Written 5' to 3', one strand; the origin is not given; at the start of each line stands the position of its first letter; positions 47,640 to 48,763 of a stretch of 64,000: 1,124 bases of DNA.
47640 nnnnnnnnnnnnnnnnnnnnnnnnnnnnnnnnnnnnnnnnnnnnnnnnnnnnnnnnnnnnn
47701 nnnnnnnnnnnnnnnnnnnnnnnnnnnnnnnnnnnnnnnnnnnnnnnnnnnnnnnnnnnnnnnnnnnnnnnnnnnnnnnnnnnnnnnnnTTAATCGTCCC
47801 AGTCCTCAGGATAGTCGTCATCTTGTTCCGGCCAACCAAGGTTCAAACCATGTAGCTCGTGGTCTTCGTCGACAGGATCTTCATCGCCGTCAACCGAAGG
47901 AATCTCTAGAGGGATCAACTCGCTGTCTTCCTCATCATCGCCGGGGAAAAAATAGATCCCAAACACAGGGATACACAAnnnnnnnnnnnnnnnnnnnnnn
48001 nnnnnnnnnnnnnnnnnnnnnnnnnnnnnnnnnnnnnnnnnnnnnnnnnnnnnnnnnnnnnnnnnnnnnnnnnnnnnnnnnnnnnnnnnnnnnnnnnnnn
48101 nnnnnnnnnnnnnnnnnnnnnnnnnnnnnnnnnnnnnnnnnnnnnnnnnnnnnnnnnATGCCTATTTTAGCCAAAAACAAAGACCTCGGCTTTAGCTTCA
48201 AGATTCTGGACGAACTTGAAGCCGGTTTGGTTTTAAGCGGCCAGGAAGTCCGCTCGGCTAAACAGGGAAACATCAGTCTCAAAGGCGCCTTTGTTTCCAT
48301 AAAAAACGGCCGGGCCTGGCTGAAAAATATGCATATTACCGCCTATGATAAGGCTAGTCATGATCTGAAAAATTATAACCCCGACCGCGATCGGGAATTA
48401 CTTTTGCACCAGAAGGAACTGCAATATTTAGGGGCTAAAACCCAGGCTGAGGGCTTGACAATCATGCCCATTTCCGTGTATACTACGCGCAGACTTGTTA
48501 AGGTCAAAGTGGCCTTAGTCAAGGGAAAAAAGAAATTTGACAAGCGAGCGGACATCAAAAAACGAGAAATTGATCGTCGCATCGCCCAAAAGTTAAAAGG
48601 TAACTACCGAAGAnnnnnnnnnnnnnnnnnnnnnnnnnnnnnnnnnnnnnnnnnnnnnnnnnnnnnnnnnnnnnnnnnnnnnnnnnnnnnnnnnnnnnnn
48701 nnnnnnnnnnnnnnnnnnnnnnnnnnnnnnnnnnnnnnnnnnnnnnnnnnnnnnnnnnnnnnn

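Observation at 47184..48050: About 870 bp with no long ORF upstream of smpB: a GC-rich structured segment, a tiny acidic protein and a 48-aa membrane peptide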

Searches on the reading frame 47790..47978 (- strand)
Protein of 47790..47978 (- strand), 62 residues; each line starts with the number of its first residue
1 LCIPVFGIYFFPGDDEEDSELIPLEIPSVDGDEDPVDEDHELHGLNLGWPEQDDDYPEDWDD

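Call 13: search_protein_families(library=pfam, proteins=[window:47793-47978:-], max_evalue=1)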
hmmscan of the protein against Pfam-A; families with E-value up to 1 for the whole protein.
window:47793-47978:- (62 aa): 0 families

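Call 15: find_homologous_proteins(query=window:47793-47978:-, max_evalue=0.01)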
Query window:47793-47978:-: no candidate shares three 5-residue words with the query. No homologue found.

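Call 16: find_encoding_contigs(protein=window:47790-47978:-, flank=5000)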
Protein window:47790-47978:- (62 aa): no gene with exactly this product is on record in the collection.

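Call 60: search_protein_representatives(protein=window:47793-47978:-)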
Query: 62 residues. Proteins with E-value up to 0.001 (for the whole library): 1; up to 1e-10: 0; up to 1e-30: 0. The best 1 are listed.
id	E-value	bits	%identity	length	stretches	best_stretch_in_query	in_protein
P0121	2.5e-05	40.9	28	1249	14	13-56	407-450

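Call 75: search_protein_families(library=phrogs, proteins=[window:47793-47978:-], max_evalue=10)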
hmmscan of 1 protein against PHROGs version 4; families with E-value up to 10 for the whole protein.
window:47793-47978:- (62 aa): 0 families

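Call 76: search_protein_families(library=padloc, proteins=[window:47793-47978:-], max_evalue=10)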
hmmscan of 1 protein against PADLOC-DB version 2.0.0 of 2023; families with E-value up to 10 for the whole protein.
window:47793-47978:- (62 aa): 0 families

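Call 77: search_solved_structures(query=window:47793-47978:-, max_evalue=10)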
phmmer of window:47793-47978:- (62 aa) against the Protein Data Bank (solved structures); distinct sequences matched with E-value up to 10: 4.
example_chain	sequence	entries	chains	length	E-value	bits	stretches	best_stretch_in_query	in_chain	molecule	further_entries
7onh_A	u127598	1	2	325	0.32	15.2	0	10-34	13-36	SAKe6BE-L3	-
4odm_A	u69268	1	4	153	0.74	14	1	7-49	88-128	Peptidyl-prolyl cis-trans isomerase SlyD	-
7oxk_A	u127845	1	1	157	0.78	13.9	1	7-49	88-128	Peptidyl-prolyl cis-trans isomerase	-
3cgm_A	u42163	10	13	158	0.78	13.9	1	7-49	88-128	Peptidyl-prolyl cis-trans isomerase | Peptidyl-prolyl cis-trans isomerase SlyD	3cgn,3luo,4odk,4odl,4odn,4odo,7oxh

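Call 81: predict_structure(protein=window:47793-47978:-)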
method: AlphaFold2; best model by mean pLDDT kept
length: 62 residues; sequences in the alignment: 1
mean_pLDDT: 56.3   pTM: 0.14
mean pLDDT of the five models: 56.3, 50.7, 50.6, 49.6, 49.5
residues with pLDDT >= 90: 0; 70-90: 0; 50-70: 52; < 50: 10
segments of 3 or more residues with pLDDT < 50: 1-4
pLDDT, mean of each block of 10 residues (from residue 1): 49 55 54 60 57 61 60
secondary structure: DSSP gave nothing for this model
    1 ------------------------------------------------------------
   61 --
elements in order:

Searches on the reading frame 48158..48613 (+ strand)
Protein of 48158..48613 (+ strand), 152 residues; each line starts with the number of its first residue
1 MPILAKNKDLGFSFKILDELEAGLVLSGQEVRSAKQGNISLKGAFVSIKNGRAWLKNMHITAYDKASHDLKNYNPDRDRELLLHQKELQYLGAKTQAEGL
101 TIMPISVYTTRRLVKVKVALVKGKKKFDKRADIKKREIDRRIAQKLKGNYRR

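Call 12: find_related_loci(query=window:48158-48613:+, collection=genome_contigs, flank=4000)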
Query window:48158-48613:+ (152 aa) in genome_contigs; peptide patterns used: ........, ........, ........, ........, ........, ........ (x = any residue, [..] = any of these).
214 stretches matched a pattern; 21 encode a relative of the query (tblastn E <= 1e-3); 21 distinct loci.
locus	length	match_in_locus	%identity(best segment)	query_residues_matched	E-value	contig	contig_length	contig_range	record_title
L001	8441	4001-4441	66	1-147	5e-62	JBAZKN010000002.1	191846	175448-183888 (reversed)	MAG: Patescibacteria group bacterium isolate SO_2017_LW4_144 scaffold_227_c1_LW137-91_2017, whole genome shotgun sequenc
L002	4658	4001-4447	65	1-148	8e-61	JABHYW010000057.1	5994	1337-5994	MAG: Candidatus Komeilibacteria bacterium isolate SI047_bin69 k141_1422937, whole genome shotgun sequence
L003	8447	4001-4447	63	1-148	2e-59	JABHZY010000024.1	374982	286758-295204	MAG: Candidatus Komeilibacteria bacterium isolate SI047_bin95 k141_1450149, whole genome shotgun sequence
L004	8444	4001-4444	57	1-147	9e-52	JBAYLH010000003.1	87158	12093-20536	MAG: Candidatus Buchananbacteria bacterium isolate SO_2016_GW1_99 scaffold00611_OW334_2016, whole genome shotgun sequenc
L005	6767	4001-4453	53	1-150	3e-47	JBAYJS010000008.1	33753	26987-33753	MAG: Candidatus Buchananbacteria bacterium isolate SO_2016_GW1_61 scaffold02353_OW334_2016, whole genome shotgun sequenc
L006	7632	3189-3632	51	1-147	5e-46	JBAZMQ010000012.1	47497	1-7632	MAG: Patescibacteria group bacterium isolate SO_2017_LW4_47 scaffold_1850_c1_LW137-91_2017, whole genome shotgun sequenc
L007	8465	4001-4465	51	1-148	3e-45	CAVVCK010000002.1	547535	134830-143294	MAG: uncultured bacterium isolate MFD02416.bin.1.123 genome assembly, contig: contig_80056, whole genome shotgun sequenc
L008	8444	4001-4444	52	1-147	2e-44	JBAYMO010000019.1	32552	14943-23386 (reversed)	MAG: Candidatus Buchananbacteria bacterium isolate SO_2016_LW1_41 scaffold01128_LW64-88_2016, whole genome shotgun seque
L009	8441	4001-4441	50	1-145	3e-42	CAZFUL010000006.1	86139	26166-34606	MAG TPA_asm: uncultured Gammaproteobacteria bacterium isolate SRP286056_co2_597 genome assembly, contig: NODE_263_length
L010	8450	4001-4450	51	1-148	4e-41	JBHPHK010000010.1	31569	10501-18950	Patescibacteria group bacterium isolate SAG AM-311-P15 NODE_10_length_31569_cov_31.949800, whole genome shotgun sequence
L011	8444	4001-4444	49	1-147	3e-41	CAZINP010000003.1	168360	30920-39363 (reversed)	MAG TPA_asm: uncultured Gammaproteobacteria bacterium isolate binchicken_co27_465 genome assembly, contig: NODE_108_leng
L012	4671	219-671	56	1-151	2e-40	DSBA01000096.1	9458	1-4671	MAG TPA_asm: Candidatus Uhrbacteria bacterium isolate SpSt-1161 Ga0129302_1004266, whole genome shotgun sequence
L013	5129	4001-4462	45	1-151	7e-39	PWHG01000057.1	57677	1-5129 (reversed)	MAG: Candidatus Falkowbacteria bacterium isolate T1Sed10_134 T1-Sed10-C277, whole genome shotgun sequence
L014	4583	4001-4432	46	1-144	4e-38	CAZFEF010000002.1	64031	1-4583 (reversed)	MAG TPA_asm: uncultured Gammaproteobacteria bacterium isolate SRP192927_co9_427 genome assembly, contig: NODE_146_length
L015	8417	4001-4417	49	1-140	2e-37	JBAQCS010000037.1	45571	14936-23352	MAG: Patescibacteria group bacterium isolate MFD12010_ilm_asm_bin15 k127_83688, whole genome shotgun sequence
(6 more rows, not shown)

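Call 13: search_protein_families(library=pfam, proteins=[window:48158-48613:+], max_evalue=1)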
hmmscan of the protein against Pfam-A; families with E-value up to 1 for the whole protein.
window:48158-48613:+ (152 aa): 1 family
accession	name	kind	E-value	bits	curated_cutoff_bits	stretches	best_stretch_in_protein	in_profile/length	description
PF01668.23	SmpB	-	1.6e-46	158.3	27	1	5-147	2-142/143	SmpB protein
